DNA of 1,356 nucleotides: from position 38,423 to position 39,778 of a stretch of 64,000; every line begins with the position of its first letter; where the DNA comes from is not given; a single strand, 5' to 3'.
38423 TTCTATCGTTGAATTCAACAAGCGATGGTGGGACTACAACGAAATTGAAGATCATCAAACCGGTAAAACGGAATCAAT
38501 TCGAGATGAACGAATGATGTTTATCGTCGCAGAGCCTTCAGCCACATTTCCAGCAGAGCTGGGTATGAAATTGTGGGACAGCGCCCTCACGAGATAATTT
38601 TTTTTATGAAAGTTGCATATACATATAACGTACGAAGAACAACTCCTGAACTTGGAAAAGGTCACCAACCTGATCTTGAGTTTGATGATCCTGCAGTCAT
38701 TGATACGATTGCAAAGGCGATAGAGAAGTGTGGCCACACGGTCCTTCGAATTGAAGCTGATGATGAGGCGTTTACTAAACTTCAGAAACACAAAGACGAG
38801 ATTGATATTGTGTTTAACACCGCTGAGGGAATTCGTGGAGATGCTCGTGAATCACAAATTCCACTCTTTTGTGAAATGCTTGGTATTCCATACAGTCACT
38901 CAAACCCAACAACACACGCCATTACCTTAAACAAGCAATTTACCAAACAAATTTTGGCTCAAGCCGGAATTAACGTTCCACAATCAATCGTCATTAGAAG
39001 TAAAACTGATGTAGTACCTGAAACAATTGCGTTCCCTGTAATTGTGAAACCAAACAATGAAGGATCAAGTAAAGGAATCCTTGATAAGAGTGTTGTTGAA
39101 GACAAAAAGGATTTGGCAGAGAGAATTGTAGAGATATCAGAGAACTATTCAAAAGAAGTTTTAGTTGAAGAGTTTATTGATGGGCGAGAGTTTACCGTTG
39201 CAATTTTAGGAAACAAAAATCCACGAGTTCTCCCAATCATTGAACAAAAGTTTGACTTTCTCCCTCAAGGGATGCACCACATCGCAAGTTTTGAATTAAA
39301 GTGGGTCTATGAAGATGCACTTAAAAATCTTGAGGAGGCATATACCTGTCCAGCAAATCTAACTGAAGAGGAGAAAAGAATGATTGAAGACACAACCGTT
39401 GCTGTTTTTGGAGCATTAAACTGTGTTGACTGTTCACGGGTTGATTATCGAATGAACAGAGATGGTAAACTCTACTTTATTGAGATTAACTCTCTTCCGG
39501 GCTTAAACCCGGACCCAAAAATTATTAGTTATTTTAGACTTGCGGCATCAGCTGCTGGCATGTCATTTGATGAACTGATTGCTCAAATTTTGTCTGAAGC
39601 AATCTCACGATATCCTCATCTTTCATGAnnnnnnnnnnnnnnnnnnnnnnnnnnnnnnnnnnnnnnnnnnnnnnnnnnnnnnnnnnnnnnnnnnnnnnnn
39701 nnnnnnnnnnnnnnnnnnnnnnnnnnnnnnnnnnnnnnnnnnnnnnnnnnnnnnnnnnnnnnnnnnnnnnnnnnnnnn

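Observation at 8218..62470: Recurrent -10-like TAnnnT hexamer 5-7 nt upstream of start codons, suggesting widespread leaderless expression split by gene class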

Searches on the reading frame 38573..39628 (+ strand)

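Call 28: search_protein_families(library=pfam, proteins=[window:38573-39628:+], max_evalue=0.001)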
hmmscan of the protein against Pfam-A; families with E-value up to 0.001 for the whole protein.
window:38573-39628:+ (351 aa): 7 families
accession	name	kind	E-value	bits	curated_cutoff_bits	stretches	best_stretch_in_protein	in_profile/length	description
PF07478.18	Dala_Dala_lig_C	-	1.6e-35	122.9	24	1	129-340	3-203/204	D-ala D-ala ligase C-terminus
PF13535.11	ATP-grasp_4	-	5.6e-11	42.7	27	1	152-308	1-151/160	ATP-grasp domain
PF02786.22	CPSase_L_D2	-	6.2e-09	36.1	19.8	0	121-220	2-108/211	Carbamoyl-phosphate synthase L chain, ATP binding domain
PF02655.19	ATP-grasp_3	-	1.2e-08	35.6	23.2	1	120-307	3-155/160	ATP-grasp domain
PF08443.16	RimK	-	4.9e-07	30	21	1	120-205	3-85/188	RimK-like ATP-grasp domain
PF01071.24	GARS_A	-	3.9e-05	24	27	1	120-213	2-100/194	Phosphoribosylglycinamide synthetase, ATP-grasp (A) domain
PF02222.28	ATP-grasp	-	4e-05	23.8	27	1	127-207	2-82/179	ATP-grasp domain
